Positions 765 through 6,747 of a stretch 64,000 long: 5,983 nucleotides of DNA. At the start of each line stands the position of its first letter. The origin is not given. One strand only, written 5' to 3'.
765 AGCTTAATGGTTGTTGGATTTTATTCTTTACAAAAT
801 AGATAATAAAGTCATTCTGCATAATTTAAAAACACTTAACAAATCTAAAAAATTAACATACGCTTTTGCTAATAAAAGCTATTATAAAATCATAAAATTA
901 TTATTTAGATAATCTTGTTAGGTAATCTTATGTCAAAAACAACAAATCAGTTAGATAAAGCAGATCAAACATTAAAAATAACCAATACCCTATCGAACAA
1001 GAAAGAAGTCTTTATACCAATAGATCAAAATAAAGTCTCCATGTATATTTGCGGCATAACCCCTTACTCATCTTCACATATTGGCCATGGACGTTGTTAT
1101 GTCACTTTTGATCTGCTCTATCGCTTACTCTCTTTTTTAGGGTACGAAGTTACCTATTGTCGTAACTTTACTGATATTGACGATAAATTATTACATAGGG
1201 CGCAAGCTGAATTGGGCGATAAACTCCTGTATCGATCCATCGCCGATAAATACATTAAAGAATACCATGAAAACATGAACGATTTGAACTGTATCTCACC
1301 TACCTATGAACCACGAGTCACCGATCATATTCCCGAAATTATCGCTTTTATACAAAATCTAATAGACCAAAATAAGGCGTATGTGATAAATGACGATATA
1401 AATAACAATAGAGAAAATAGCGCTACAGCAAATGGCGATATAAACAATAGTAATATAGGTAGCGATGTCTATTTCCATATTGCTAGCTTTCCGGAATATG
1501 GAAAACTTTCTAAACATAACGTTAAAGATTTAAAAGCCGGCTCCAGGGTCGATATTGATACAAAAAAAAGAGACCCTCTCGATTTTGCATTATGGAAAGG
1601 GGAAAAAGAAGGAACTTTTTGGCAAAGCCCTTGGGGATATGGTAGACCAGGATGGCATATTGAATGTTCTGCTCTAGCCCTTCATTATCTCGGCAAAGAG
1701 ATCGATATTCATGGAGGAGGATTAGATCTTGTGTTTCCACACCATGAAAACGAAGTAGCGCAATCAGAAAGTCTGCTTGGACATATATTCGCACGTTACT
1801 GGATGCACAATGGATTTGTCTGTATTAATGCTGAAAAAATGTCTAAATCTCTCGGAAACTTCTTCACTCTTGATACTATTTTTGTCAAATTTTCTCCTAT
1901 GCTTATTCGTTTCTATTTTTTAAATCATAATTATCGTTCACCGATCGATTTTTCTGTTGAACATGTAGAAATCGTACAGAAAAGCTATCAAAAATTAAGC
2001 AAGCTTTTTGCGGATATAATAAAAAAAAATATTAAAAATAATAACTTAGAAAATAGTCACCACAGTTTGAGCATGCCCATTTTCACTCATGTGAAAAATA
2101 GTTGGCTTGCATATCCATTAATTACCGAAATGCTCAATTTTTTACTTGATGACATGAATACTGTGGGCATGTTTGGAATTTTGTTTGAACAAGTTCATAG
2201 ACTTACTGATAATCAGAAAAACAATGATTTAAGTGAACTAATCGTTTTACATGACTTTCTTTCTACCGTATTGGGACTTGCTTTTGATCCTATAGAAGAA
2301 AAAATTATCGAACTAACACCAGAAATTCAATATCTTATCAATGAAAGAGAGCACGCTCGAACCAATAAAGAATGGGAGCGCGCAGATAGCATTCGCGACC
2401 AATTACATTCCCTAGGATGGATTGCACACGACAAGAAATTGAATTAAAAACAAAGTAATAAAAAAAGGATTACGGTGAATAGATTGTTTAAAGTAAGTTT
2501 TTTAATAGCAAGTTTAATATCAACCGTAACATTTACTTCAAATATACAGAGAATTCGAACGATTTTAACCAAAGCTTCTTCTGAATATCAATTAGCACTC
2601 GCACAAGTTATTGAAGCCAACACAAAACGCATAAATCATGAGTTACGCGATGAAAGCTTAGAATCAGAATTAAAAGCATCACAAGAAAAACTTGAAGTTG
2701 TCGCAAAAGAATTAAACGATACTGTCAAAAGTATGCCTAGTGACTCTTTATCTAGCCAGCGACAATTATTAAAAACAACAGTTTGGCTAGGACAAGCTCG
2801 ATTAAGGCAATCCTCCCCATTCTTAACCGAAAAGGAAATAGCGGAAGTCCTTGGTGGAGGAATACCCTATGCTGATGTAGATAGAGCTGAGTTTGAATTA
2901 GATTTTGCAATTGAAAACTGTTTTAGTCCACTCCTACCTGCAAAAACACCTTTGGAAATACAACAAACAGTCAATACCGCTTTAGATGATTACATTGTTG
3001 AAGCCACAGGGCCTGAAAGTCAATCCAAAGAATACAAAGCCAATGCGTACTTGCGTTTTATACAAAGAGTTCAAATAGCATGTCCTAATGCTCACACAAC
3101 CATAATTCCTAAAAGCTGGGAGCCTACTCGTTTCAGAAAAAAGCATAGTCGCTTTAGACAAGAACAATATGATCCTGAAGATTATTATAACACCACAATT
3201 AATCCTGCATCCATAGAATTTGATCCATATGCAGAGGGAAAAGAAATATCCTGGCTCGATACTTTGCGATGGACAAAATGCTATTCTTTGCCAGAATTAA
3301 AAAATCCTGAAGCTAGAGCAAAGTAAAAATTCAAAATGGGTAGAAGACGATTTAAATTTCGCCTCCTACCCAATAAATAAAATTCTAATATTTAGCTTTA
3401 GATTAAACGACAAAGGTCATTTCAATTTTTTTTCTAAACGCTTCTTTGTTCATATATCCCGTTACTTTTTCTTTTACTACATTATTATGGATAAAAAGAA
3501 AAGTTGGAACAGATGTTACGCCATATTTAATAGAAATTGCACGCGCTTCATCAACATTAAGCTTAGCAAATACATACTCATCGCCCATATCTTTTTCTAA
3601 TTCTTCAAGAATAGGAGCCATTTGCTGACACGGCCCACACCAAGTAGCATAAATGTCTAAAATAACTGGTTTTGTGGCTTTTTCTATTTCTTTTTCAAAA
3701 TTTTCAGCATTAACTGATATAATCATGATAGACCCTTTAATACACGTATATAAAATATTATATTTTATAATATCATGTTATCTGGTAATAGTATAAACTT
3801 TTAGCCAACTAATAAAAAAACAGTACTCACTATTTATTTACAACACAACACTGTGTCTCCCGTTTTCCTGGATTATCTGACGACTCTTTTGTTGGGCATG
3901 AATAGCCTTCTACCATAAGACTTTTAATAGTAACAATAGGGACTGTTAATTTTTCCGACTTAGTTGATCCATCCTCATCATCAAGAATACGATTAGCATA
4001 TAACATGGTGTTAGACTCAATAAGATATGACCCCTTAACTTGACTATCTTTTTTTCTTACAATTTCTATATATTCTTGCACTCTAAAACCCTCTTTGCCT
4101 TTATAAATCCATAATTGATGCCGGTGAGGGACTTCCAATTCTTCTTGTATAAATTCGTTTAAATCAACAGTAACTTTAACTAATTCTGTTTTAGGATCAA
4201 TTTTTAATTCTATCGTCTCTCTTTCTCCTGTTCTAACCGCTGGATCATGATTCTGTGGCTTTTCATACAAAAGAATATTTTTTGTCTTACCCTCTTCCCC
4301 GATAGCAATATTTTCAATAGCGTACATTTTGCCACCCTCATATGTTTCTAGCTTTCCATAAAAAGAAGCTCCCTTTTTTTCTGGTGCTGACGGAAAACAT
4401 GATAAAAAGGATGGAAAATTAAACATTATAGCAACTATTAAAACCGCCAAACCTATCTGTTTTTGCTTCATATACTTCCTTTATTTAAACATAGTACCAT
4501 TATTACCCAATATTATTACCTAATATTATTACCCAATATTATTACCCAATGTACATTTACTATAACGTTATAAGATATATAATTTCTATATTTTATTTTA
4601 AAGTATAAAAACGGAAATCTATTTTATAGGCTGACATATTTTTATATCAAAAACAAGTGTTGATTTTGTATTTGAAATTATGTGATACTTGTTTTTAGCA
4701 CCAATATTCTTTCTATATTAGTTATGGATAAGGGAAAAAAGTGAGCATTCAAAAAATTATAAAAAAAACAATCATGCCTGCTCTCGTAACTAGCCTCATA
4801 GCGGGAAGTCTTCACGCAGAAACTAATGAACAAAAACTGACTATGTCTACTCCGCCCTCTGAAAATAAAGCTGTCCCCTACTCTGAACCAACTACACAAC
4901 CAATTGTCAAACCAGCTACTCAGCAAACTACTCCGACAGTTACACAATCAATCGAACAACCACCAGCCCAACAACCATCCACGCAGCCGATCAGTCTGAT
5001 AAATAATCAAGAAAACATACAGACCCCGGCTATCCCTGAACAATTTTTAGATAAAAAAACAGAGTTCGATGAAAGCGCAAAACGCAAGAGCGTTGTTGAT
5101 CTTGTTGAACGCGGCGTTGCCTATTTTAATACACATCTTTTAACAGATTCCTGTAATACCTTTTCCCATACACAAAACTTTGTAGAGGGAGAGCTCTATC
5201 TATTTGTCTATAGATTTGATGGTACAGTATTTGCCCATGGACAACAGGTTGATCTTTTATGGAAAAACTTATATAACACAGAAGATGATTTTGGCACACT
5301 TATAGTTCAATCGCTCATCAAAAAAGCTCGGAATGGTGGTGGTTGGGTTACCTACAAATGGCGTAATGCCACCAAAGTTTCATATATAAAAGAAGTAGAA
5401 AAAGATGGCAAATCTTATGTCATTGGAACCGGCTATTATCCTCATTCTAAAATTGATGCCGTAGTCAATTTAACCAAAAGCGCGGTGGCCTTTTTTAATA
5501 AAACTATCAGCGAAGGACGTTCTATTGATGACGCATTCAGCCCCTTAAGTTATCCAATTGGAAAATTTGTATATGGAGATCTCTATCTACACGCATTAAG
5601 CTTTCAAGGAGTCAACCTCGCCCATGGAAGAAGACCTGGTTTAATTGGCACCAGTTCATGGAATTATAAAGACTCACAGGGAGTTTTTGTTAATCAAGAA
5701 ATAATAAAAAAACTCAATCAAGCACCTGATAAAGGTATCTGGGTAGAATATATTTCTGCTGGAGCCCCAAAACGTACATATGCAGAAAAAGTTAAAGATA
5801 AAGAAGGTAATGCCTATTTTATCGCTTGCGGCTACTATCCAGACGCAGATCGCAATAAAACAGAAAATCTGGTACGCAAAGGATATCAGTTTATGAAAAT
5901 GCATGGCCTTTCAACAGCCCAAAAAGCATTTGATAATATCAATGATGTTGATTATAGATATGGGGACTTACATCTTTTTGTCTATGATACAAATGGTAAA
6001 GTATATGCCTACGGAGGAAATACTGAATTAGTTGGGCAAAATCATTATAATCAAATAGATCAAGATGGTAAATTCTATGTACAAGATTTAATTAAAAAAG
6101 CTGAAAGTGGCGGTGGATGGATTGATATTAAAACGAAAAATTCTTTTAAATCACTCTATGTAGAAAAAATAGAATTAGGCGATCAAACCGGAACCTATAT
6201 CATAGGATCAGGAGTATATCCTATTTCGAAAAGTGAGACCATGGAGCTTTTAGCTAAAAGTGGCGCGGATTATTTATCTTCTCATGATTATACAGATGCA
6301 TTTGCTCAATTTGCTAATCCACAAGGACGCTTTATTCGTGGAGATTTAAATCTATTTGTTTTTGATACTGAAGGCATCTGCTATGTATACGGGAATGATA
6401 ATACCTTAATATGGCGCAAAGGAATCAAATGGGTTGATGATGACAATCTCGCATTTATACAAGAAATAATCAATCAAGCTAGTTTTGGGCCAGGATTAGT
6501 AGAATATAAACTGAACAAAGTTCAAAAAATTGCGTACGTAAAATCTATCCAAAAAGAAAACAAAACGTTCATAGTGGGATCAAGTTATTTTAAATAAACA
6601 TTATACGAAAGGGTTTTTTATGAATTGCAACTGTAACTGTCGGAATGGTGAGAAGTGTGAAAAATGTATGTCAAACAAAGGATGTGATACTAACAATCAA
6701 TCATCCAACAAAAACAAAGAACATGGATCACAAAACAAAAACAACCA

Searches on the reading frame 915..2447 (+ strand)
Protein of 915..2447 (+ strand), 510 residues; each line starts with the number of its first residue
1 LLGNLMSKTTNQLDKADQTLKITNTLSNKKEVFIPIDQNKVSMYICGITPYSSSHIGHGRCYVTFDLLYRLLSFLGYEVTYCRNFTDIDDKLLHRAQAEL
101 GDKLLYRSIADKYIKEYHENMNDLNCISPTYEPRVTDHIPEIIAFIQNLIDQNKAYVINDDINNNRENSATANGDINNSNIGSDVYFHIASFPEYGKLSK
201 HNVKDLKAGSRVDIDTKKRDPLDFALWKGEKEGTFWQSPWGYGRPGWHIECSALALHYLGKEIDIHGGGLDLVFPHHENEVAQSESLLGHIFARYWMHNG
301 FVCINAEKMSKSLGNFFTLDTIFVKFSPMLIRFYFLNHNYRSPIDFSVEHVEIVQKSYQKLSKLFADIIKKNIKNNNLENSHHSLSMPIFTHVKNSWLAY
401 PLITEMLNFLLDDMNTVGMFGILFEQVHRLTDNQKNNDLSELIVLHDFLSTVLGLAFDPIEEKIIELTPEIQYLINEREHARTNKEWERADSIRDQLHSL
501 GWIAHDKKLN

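Call 70: search_protein_families(library=pfam, proteins=[window:915-2447:+], max_evalue=0.001)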
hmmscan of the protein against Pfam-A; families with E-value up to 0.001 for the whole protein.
window:915-2447:+ (510 aa): 4 families
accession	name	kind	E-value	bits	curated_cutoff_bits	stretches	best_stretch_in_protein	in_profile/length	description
PF01406.26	tRNA-synt_1e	-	1.2e-117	393.1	27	1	34-354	3-299/301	tRNA synthetases class I (C) catalytic domain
PF09334.17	tRNA-synt_1g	-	3.3e-07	29.9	20.1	1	293-370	312-388/391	tRNA synthetases class I (M)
PF23493.1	CysS_C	-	7.4e-07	29.6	23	1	466-508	3-45/51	Cysteinyl-tRNA ligase anticodon binding domain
PF01921.24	tRNA-synt_1f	-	2e-06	27.4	27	1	305-386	279-357/360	tRNA synthetases class I (K)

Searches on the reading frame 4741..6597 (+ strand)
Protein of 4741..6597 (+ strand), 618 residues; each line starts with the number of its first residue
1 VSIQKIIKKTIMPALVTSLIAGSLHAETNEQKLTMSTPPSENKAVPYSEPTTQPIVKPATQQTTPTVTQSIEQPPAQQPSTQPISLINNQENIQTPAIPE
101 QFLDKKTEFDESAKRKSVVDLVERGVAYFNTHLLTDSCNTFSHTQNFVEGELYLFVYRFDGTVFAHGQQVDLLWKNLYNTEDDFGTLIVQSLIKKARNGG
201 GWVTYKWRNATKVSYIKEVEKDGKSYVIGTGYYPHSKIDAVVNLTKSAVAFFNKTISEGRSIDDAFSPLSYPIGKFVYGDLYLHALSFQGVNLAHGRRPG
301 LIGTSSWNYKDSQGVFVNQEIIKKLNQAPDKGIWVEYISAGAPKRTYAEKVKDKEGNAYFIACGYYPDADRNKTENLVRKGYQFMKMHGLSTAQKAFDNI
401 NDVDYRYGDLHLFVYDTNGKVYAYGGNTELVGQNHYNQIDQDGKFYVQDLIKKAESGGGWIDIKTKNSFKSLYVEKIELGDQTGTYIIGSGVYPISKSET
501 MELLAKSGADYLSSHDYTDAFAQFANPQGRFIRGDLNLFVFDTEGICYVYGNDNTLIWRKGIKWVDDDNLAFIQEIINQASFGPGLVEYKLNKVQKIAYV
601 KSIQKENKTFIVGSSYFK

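Call 70: search_protein_families(library=pfam, proteins=[window:4741-6597:+], max_evalue=0.001)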
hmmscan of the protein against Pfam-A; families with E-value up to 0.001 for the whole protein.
window:4741-6597:+ (618 aa): 2 families
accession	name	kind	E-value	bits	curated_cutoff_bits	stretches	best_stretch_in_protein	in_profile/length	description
PF17200.10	sCache_2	-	3.8e-32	111.8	25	3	392-478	36-124/155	Single Cache domain 2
PF08269.17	dCache_2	-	7.7e-31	107.8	26.5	2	276-493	90-293/298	Cache domain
